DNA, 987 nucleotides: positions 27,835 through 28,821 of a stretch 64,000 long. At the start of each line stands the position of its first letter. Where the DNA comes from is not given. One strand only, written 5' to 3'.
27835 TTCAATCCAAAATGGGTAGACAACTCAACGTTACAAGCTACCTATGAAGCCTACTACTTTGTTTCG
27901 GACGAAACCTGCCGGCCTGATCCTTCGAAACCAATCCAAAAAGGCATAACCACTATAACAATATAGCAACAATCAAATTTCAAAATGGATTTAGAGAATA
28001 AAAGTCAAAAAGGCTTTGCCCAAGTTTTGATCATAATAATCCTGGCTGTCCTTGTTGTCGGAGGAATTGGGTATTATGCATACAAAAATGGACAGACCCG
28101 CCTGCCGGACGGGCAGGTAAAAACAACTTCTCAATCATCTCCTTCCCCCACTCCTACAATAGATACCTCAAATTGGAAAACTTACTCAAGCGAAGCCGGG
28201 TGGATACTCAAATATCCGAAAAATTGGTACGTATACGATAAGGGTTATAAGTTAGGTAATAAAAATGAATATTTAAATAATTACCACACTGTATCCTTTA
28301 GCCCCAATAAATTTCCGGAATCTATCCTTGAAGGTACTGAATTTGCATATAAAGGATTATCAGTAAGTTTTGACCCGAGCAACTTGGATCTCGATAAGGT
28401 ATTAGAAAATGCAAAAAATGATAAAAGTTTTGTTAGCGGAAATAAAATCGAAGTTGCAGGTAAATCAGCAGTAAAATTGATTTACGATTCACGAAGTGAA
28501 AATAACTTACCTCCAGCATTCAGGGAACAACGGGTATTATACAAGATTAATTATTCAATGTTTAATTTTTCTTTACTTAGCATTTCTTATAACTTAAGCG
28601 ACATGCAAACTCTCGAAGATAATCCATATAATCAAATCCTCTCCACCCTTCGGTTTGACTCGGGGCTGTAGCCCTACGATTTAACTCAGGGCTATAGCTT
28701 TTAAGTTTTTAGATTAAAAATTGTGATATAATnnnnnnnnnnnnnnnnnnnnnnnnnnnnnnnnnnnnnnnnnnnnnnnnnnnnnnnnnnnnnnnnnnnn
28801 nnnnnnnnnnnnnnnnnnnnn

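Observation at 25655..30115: Family of exported proteins sharing a KGF.............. signal-anchor, repeated at nucleotide level, between two class A PBPs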

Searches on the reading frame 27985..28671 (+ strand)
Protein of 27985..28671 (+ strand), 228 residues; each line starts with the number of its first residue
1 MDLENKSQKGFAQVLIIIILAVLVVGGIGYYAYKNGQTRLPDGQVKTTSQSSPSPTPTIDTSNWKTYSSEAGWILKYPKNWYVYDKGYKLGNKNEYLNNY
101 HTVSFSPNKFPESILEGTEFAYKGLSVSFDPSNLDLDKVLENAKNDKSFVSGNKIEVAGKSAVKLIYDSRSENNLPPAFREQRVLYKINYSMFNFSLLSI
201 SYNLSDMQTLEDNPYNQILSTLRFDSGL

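Call 5: search_protein_families(library=pfam, max_evalue=0.1, proteins=[window:27985-28671:+])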
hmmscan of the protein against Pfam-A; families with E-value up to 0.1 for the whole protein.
window:27985-28671:+ (228 aa): 1 family
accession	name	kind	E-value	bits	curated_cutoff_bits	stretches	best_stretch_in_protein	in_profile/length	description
PF18933.6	PsbP_2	-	2e-08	34.9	27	1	16-188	1-154/184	PsbP-like protein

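Call 6: search_protein_families(library=ncbifam, max_evalue=0.1, proteins=[window:27985-28671:+])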
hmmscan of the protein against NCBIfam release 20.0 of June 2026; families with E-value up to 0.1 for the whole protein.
window:27985-28671:+ (228 aa): 0 families

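Call 10: find_encoding_contigs(protein=window:27985-28671:+, flank=10000, max_places=6)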
Protein window:27985-28671:+ (228 aa): 23 contigs read that carry it; 6 places shown.
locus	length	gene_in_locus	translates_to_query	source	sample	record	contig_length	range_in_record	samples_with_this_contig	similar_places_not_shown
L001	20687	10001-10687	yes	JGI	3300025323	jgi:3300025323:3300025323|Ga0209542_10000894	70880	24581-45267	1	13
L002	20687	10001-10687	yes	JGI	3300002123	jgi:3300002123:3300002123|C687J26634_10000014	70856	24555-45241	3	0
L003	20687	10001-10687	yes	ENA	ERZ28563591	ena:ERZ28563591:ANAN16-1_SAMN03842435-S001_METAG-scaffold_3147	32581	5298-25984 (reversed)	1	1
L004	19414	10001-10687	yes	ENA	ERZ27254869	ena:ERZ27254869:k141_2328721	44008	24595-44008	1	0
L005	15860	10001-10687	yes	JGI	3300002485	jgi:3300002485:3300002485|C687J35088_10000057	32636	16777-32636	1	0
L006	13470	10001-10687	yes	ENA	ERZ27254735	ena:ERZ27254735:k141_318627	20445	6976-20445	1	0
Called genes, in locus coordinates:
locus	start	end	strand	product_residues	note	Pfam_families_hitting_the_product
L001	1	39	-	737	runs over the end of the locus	PF03477:ATP-cone, PF00317:Ribonuc_red_lgN, PF02867:Ribonuc_red_lgC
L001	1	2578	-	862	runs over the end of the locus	PF00317:Ribonuc_red_lgN, PF02867:Ribonuc_red_lgC, PF12637:TSCPD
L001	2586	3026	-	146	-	PF22811:Zn_ribbon_NrdR, PF03477:ATP-cone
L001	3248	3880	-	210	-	PF18915:DUF5667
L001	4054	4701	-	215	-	PF02517:Rce1-like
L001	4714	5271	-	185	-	-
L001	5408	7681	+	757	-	PF00912:Transgly, PF00905:Transpeptidase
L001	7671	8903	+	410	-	-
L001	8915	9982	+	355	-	-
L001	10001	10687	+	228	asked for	PF18933:PsbP_2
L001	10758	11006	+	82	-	PF15919:HicB_lk_antitox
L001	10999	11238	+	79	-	PF07927:HicA_toxin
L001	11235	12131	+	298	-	-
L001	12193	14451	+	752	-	PF00912:Transgly, PF00905:Transpeptidase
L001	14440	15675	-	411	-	PF13354:Beta-lactamase2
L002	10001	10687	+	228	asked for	PF18933:PsbP_2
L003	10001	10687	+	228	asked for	PF18933:PsbP_2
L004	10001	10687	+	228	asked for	PF18933:PsbP_2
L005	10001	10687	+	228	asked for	PF18933:PsbP_2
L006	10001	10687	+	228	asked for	PF18933:PsbP_2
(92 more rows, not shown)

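Call 17: find_homologous_proteins(query=window:27985-28671:+, max_evalue=0.001)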
Query window:27985-28671:+ (228 aa): 9 proteins with E <= 0.001 among 245 candidates.
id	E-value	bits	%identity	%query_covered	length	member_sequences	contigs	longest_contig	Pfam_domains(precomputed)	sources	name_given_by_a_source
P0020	2.0e-145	500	100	100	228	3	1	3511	PF18933.7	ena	-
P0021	2.9e-21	94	36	81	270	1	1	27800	-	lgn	-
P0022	7.5e-13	66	32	96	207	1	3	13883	PF18933.7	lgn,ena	-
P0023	1.0e-12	66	29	97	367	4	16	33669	-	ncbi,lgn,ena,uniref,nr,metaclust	ncbi:hypothetical protein A2714_04210 [Candidatus Woesebacteria bacterium RIFCSPHIGHO2_01_FULL_38_9]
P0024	1.6e-12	65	56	33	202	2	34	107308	-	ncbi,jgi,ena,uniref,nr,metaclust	ncbi:hypothetical protein A2962_02795 [Candidatus Woesebacteria bacterium RIFCSPLOWO2_01_FULL_39_61]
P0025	5.8e-11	60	47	33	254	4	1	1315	-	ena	-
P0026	1.0e-8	53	29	96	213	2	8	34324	PF18933.7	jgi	jgi:hypothetical protein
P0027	1.0e-6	46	58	11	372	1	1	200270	PF18933.7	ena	-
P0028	1.3e-4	39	29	96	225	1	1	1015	-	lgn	-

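Call 40: list_cluster_members(proteins=[window:27985-28671:+, window:26899-27966:+, window:29219-30115:+, window:23392-25665:+, window:39890-40918:-, window:57415-58263:+])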
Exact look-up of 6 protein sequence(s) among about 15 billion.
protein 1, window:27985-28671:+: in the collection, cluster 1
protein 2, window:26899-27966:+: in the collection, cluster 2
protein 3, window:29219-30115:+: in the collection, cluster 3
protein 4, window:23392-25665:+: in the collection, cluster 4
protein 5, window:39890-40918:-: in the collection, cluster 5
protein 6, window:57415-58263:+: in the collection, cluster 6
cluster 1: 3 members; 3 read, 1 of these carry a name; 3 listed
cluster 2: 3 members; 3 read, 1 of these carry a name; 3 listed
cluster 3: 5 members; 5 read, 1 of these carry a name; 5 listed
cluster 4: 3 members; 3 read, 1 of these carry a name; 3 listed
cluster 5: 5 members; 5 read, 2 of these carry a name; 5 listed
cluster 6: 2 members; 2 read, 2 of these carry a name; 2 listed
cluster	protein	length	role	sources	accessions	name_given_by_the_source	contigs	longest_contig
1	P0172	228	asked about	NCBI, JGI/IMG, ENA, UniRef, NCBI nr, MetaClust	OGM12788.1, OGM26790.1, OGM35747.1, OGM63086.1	hypothetical protein A3A76_00845 [Candidatus Woesebacteria bacterium ... | PsbP C-terminal domain-containing protein n=1 Tax=Candidatus Woesebacteria bacterium ... | MAG: hypothetical protein A2141_05490 [Candidatus Woesebacteria bacterium RBG_16_40_11]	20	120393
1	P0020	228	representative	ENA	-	-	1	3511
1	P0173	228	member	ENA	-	-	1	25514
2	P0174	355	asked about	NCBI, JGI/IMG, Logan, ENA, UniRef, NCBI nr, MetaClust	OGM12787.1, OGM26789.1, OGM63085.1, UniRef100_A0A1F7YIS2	hypothetical protein A3A76_00840 [Candidatus Woesebacteria bacterium ... | Uncharacterized protein n=1 Tax=Candidatus Woesebacteria bacterium ... | MAG: hypothetical protein A2141_05485 [Candidatus Woesebacteria bacterium RBG_16_40_11]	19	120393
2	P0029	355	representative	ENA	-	-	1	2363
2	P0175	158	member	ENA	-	-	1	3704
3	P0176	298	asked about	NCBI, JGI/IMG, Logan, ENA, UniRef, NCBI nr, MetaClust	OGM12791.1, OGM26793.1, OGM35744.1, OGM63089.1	hypothetical protein A3A76_00860 [Candidatus Woesebacteria bacterium ... | Uncharacterized protein n=1 Tax=Candidatus Woesebacteria bacterium ... | MAG: hypothetical protein A2141_05505 [Candidatus Woesebacteria bacterium RBG_16_40_11]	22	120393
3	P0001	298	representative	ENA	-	-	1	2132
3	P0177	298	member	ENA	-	-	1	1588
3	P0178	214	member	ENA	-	-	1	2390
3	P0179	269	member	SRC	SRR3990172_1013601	-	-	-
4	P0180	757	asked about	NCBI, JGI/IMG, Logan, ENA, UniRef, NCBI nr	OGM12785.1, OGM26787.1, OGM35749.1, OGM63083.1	hypothetical protein A3A76_00830 [Candidatus Woesebacteria bacterium ... | Uncharacterized protein n=1 Tax=Candidatus Woesebacteria bacterium ... | MAG: hypothetical protein A2141_05475 [Candidatus Woesebacteria bacterium RBG_16_40_11]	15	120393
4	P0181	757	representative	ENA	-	-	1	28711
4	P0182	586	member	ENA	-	-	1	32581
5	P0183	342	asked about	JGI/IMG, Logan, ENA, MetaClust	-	\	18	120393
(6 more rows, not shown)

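Call 42: predict_structure(alignment_id=A4)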
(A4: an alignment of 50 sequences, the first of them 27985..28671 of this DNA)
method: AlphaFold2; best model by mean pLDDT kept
length: 228 residues; sequences in the alignment: 50
mean_pLDDT: 79.3   pTM: 0.64
mean pLDDT of the five models: 79.3, 77.5, 77.5, 76.6, 75.6
residues with pLDDT >= 90: 82; 70-90: 78; 50-70: 53; < 50: 15
segments of 3 or more residues with pLDDT < 50: 37-39, 41-51
pLDDT, mean of each block of 10 residues (from residue 1): 67 95 95 68 46 64 94 92 82 63 91 82 87 87 93 89 88 65 84 64 69 82 77
secondary structure, 60 per line:
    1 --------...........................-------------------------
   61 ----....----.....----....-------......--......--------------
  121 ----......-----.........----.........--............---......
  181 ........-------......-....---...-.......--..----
elements in order: H9-35 E65-68 E73-77 E82-85 H93-98 E101-106 E125-130 H136-144 E149-157 E160-171 E175-188 E196-201 H214-220
